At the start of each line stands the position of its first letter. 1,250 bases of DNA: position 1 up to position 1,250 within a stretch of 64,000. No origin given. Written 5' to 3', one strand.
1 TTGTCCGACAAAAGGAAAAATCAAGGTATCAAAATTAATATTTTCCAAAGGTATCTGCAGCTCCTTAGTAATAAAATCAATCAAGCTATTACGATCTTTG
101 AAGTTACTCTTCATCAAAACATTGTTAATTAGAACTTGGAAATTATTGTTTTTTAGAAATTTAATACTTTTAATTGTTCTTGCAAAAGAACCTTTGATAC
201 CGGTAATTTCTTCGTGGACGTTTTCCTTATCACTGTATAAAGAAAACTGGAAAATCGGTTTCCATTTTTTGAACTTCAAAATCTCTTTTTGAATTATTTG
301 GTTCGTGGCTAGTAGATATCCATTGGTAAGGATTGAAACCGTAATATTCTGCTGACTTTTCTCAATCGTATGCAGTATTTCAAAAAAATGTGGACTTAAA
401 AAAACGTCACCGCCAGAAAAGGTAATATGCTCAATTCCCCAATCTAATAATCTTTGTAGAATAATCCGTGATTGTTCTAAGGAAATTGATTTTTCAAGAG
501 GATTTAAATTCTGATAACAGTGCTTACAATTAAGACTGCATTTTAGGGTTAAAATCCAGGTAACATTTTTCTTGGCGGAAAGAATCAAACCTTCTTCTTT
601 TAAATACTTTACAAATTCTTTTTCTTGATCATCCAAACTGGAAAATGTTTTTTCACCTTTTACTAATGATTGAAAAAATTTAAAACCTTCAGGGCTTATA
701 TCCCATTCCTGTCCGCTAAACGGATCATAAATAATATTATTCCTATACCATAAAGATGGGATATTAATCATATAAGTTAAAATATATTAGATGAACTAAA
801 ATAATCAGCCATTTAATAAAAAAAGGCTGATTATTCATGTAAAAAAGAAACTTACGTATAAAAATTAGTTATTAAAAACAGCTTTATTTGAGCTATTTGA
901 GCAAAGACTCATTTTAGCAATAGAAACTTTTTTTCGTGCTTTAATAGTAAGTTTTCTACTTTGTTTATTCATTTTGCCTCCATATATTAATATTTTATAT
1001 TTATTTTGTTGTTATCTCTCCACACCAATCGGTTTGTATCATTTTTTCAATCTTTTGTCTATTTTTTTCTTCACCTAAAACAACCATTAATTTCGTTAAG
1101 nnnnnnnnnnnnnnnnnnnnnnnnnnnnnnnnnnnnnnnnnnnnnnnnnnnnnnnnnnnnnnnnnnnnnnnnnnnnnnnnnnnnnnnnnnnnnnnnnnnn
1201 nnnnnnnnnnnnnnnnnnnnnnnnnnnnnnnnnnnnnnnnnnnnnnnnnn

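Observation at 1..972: RiPP-like locus: SD-bearing 35-aa peptide sORF, stem-loop, then a radical-SAM enzyme with N-terminal RRE-like domain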

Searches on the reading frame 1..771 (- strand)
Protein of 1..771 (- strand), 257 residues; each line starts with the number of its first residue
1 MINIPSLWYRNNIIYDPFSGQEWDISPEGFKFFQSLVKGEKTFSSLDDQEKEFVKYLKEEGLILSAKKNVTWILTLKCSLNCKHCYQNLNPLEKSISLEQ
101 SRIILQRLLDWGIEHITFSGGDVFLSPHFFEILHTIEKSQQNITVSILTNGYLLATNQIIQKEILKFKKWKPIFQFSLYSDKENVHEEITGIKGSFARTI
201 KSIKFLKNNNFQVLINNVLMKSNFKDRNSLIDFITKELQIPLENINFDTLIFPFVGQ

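Call 6: search_protein_families(library=pfam, proteins=[window:1-771:-], max_evalue=0.1)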
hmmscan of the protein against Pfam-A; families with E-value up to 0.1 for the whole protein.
window:1-771:- (257 aa): 2 families
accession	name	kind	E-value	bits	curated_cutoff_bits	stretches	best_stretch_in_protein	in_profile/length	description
PF04055.27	Radical_SAM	-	5e-21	76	29.5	1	73-234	2-166/166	Radical SAM superfamily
PF13353.11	Fer4_12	-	2.2e-05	25.2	22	1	76-166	13-107/137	4Fe-4S single cluster domain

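Call 7: search_protein_families(library=ncbifam, proteins=[window:1-771:-], max_evalue=0.1)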
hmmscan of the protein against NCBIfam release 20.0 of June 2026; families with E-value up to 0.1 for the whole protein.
window:1-771:- (257 aa): 65 families (the best 25 are shown)
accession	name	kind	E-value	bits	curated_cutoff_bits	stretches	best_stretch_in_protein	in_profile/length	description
TIGR03977.1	rSAM_pair_HxsC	equivalog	1.5e-25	89.7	267.9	1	67-239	24-195/292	His-Xaa-Ser system radical SAM maturase HxsC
NF012164.0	AlbA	equivalog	1.1e-20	73.5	850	1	69-223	114-264/442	subtilosin maturase AlbA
TIGR04053.2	TIGR04053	equivalog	5.6e-20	71.9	395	1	70-236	10-175/366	TIGR04053 family radical SAM/SPASM domain-containing protein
TIGR04303.1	GeoRSP_rSAM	equivalog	1.6e-17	64.1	400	1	66-245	3-175/325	GeoRSP system radical SAM/SPASM protein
TIGR04054.1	rSAM_NirJ1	equivalog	1.8e-16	59.8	650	1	60-240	28-202/387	putative heme d1 biosynthesis radical SAM protein NirJ1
NF038283.1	viperin_w_prok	equivalog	1.1e-15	57.5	180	1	69-227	3-170/281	viperin family antiviral radical SAM protein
TIGR04545.1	rSAM_ahbD_hemeb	equivalog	2.9e-15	56.5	500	1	70-235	2-163/339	heme b synthase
TIGR04250.1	SCM_rSAM_ScmE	equivalog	4.6e-15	55.4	400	1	71-242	6-173/358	SynChlorMet cassette radical SAM/SPASM protein ScmE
TIGR04082.1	rSAM_for_selen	equivalog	6.1e-15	55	350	1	70-226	201-351/516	thio(seleno)oxazole modification radical SAM maturase SbtM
TIGR04546.1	rSAM_ahbC_deAc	equivalog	7.8e-15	54.6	650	1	67-241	38-206/390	12,18-didecarboxysiroheme deacetylase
TIGR04051.1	rSAM_NirJ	equivalog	1.1e-14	54.3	515.45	1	70-236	4-165/354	heme d1 biosynthesis radical SAM protein NirJ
TIGR04055.1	rSAM_NirJ2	equivalog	1.9e-14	54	500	1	70-235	2-162/326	putative heme d1 biosynthesis radical SAM protein NirJ2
NF049973.1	radical_Rv1681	equivalog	3.7e-14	52.4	380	1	72-236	75-236/326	Rv1681 family radical SAM protein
TIGR02668.1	moaA_archaeal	equivalog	4.8e-14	52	325.25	1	70-246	12-185/303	GTP 3',8-cyclase MoaA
NF050035.1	rSAM_WgK_link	exception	5.9e-14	51.8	650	1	73-231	14-168/367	radical SAM/SPASM peptide maturase WgkB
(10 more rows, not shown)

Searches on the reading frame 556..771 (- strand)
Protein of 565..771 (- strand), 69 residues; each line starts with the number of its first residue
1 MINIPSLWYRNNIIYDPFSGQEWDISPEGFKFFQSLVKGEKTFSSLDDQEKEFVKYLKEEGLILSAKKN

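Call 13: search_protein_families(library=pfam, proteins=[window:565-771:-], max_evalue=10)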
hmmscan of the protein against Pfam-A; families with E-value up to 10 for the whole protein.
seq(69 aa): 0 families

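Call 54: predict_structure(alignment_id=A4)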
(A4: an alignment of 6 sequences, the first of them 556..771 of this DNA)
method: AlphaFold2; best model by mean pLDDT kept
length: 72 residues; sequences in the alignment: 6
mean_pLDDT: 75.0   pTM: 0.56
mean pLDDT of the five models: 75.0, 72.7, 70.9, 68.5, 67.7
residues with pLDDT >= 90: 0; 70-90: 56; 50-70: 11; < 50: 5
segments of 3 or more residues with pLDDT < 50: 68-72
pLDDT, mean of each block of 10 residues (from residue 1): 69 82 84 80 77 83 57 35
secondary structure, 60 per line:
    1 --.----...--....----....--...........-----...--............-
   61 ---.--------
elements in order: E8-10 E13-16 E21-24 H27-37 H48-59

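Call 56: fold_search(model_id=the predicted structure, library=pdb)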
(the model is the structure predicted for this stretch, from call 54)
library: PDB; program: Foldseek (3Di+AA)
matches with E <= 10: 113; with E <= 0.001: 0
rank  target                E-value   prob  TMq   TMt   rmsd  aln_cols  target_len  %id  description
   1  5v1v_A                1.5e-01  0.99  0.68  0.57   3.5        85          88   13  TbiB1 in Complex with the TbiA(alpha) Leader Peptide (released 2018-09-05)
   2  6jx3_B                1.5e-01  0.93  0.60  0.52   4.7        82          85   21  Lasso peptide synthetase B1 complexed with the leader peptide (released 2019-06-26)
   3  5v1u_A                1.6e-01  0.98  0.67  0.59   3.5        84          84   13  TbiB1 in Complex with the TbiA(beta) Leader Peptide (released 2018-09-05)
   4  6gos_1                2.7e-01  0.60  0.48  0.16   5.2        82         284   23  E. coli Microcin synthetase McbBCD complex with pro-MccB17 bound (released 2019-01-30)
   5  5v1u_B                3.0e-01  0.92  0.64  0.55   3.6        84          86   13  TbiB1 in Complex with the TbiA(beta) Leader Peptide (released 2018-09-05)
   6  6gri_2                4.0e-01  0.47  0.49  0.18   5.5        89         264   26  E. coli Microcin synthetase McbBCD complex (released 2019-01-30)
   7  5why_A                4.5e-01  0.30  0.42  0.10   7.3        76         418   22  Structural Insights into Thioether Bond Formation in the Biosynthesis of Sactipeptides (released 2017-07-26)
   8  5v1u_D                5.9e-01  0.72  0.63  0.56   3.9        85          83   14  TbiB1 in Complex with the TbiA(beta) Leader Peptide (released 2018-09-05)
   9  5why_B                6.7e-01  0.25  0.42  0.10   6.3        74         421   19  Structural Insights into Thioether Bond Formation in the Biosynthesis of Sactipeptides (released 2017-07-26)
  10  5v1u_C                7.7e-01  0.63  0.61  0.53   3.9        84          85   13  TbiB1 in Complex with the TbiA(beta) Leader Peptide (released 2018-09-05)
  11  4nhj_B                1.3e+00  0.18  0.34  0.26   8.1        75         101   12  Crystal structure of Klebsiella pneumoniae RstA DNA-binding domain in complex with RstA box (released 2014-07-16)
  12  1gxp_A                1.3e+00  0.08  0.25  0.20   8.3        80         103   14  PhoB effector domain in complex with pho box DNA. (released 2002-04-29)
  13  6gos_2                1.4e+00  0.25  0.48  0.16   4.5        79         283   23  E. coli Microcin synthetase McbBCD complex with pro-MccB17 bound (released 2019-01-30)
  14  2rv8_MODEL_1_A        1.4e+00  0.13  0.33  0.20  10.0        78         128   15  Solution Structure of the PhoP DNA-Binding Domain from Mycobacterium tuberculosis (released 2015-08-12)
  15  3q9v_B                1.5e+00  0.12  0.29  0.23   7.5        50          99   20  Crystal structure of rra c-terminal domain(123-221) from Deinococcus radiodurans (released 2012-01-11)
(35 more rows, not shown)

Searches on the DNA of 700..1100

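Call 76: search_rna_families(source=window, start=700, end=1100, threshold=evalue, max_evalue=1)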
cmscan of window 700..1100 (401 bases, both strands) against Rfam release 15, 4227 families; matches with E-value up to 1: 0.
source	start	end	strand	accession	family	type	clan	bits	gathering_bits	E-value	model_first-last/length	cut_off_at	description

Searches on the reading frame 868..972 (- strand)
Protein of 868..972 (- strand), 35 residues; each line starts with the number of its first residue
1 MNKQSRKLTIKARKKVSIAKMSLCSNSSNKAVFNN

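Call 6: search_protein_families(library=pfam, proteins=[window:868-972:-], max_evalue=0.1)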
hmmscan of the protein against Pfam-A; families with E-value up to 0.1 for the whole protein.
window:868-972:- (35 aa): 0 families

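Call 7: search_protein_families(library=ncbifam, proteins=[window:868-972:-], max_evalue=0.1)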
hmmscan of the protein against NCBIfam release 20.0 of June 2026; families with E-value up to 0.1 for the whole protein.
window:868-972:- (35 aa): 0 families

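Call 45: search_protein_families(library=ncbifam, proteins=[P0014, P0017], max_evalue=0.01)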
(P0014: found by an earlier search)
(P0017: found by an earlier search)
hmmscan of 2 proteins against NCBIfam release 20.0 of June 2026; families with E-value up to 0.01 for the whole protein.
P0014 (400 aa): 53 families (the best 25 are shown)
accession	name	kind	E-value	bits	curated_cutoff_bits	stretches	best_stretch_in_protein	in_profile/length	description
TIGR03977.1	rSAM_pair_HxsC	equivalog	3.9e-25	88.3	267.9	1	67-239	24-195/292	His-Xaa-Ser system radical SAM maturase HxsC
NF012164.0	AlbA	equivalog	3.6e-24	85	850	1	70-352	115-397/442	subtilosin maturase AlbA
TIGR04053.2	TIGR04053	equivalog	3.2e-22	79.3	395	1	70-236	10-175/366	TIGR04053 family radical SAM/SPASM domain-containing protein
TIGR04303.1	GeoRSP_rSAM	equivalog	5.6e-21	75.4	400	1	66-282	3-207/325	GeoRSP system radical SAM/SPASM protein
TIGR04055.1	rSAM_NirJ2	equivalog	4.3e-20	72.5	500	2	70-236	2-163/326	putative heme d1 biosynthesis radical SAM protein NirJ2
TIGR04250.1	SCM_rSAM_ScmE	equivalog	7e-20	71.2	400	1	71-265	6-194/358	SynChlorMet cassette radical SAM/SPASM protein ScmE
TIGR04545.1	rSAM_ahbD_hemeb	equivalog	8.8e-20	71.4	500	2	70-235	2-163/339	heme b synthase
TIGR04082.1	rSAM_for_selen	equivalog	2e-18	66.5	350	1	70-226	201-351/516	thio(seleno)oxazole modification radical SAM maturase SbtM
TIGR04054.1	rSAM_NirJ1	equivalog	2.1e-16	59.6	650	1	61-253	29-213/387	putative heme d1 biosynthesis radical SAM protein NirJ1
TIGR02109.1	PQQ_syn_pqqE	equivalog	8.9e-16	57.8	381.35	1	74-361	13-303/358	pyrroloquinoline quinone biosynthesis protein PqqE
NF050035.1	rSAM_WgK_link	exception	2.1e-15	56.6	650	1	73-231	14-168/367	radical SAM/SPASM peptide maturase WgkB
NF045574.1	sacti_mat_StsB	exception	3.3e-15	55.9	625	1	68-235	96-257/466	StsB family radical SAM/SPASM domain sactipeptide maturase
NF038283.1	viperin_w_prok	equivalog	4.6e-15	55.5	180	1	69-227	3-170/281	viperin family antiviral radical SAM protein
TIGR04546.1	rSAM_ahbC_deAc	equivalog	6.4e-15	54.8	650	1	67-253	38-216/390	12,18-didecarboxysiroheme deacetylase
TIGR04051.1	rSAM_NirJ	equivalog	6.6e-15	54.9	515.45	1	70-237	4-166/354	heme d1 biosynthesis radical SAM protein NirJ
TIGR04403.1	rSAM_skfB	equivalog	1.5e-13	50.4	300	1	71-232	107-262/402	sporulation killing factor system radical SAM maturase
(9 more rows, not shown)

P0017 (182 aa): 0 families
